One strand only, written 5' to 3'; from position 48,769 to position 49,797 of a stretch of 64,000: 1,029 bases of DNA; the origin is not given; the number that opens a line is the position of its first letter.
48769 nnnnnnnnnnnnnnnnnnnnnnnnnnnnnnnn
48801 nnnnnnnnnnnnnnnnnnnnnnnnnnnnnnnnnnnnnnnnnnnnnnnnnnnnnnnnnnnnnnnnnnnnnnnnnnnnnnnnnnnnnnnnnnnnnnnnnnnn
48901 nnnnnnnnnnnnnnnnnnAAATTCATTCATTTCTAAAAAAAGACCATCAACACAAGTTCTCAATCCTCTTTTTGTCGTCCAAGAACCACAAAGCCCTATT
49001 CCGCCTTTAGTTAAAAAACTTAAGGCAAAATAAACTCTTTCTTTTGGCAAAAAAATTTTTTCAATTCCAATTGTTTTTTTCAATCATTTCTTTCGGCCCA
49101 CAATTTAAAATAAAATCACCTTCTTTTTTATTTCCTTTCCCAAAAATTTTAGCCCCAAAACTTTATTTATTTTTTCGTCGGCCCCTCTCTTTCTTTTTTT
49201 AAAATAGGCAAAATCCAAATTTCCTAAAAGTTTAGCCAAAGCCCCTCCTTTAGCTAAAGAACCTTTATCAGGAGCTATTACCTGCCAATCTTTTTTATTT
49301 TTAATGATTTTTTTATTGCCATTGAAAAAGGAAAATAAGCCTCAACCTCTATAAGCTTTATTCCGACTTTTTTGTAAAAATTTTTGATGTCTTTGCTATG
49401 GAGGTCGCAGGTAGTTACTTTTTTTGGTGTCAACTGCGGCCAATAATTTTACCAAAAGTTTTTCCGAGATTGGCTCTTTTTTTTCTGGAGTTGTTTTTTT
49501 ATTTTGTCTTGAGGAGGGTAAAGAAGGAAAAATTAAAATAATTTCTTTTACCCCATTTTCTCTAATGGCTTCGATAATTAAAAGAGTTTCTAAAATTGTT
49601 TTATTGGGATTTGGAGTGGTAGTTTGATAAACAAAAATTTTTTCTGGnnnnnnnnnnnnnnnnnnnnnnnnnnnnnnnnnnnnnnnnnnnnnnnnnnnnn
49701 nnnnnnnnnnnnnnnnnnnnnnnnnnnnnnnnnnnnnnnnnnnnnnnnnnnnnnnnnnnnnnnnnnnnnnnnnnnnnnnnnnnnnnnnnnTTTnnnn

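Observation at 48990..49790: Decayed ribose-phosphate pyrophosphokinase gene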

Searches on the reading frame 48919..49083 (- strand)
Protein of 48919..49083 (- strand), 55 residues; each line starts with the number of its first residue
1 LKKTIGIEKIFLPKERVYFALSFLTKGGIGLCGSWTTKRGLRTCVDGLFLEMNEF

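Call 7: search_protein_families(library=pfam, max_evalue=1, proteins=[window:48919-49083:-])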
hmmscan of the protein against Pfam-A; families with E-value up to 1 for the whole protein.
seq(55 aa): 0 families

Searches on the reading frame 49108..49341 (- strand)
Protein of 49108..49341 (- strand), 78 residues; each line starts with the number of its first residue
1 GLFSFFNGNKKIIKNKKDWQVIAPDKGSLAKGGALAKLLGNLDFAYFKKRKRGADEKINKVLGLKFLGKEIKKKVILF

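Call 7: search_protein_families(library=pfam, max_evalue=1, proteins=[window:49108-49341:-])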
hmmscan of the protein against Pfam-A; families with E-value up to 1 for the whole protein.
seq(78 aa): 1 family
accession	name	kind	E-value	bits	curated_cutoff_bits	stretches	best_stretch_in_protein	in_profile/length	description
PF00156.33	Pribosyltran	-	0.023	14.5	26.3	1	13-64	23-75/158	Phosphoribosyl transferase domain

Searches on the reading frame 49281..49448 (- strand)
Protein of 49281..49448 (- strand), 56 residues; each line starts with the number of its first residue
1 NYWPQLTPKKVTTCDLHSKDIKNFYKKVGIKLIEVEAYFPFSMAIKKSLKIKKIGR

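Call 7: search_protein_families(library=pfam, max_evalue=1, proteins=[window:49281-49448:-])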
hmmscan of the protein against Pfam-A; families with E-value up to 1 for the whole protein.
seq(56 aa): 1 family
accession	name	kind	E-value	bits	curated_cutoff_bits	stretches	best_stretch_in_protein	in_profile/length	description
PF07701.20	HNOBA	-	0.15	11.9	23.4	1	35-55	8-28/216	Heme NO binding associated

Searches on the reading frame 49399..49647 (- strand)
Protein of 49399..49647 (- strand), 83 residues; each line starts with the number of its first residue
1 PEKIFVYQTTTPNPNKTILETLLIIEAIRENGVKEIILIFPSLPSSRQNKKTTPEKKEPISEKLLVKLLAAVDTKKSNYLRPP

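Call 7: search_protein_families(library=pfam, max_evalue=1, proteins=[window:49399-49647:-])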
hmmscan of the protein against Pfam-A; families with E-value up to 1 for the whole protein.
seq(83 aa): 3 families
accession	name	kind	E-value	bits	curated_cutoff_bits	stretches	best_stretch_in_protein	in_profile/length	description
PF13793.12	Pribosyltran_N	-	2.9e-14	53.4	25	1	2-71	48-115/117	N-terminal domain of ribose phosphate pyrophosphokinase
PF13500.12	AAA_26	-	0.061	13.6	27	1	14-74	138-190/198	AAA domain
PF23000.2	ChitinSynthase_IV_N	-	0.28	10.5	23.5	1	10-78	96-165/390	Chitin synthase N-terminal putative transporter domain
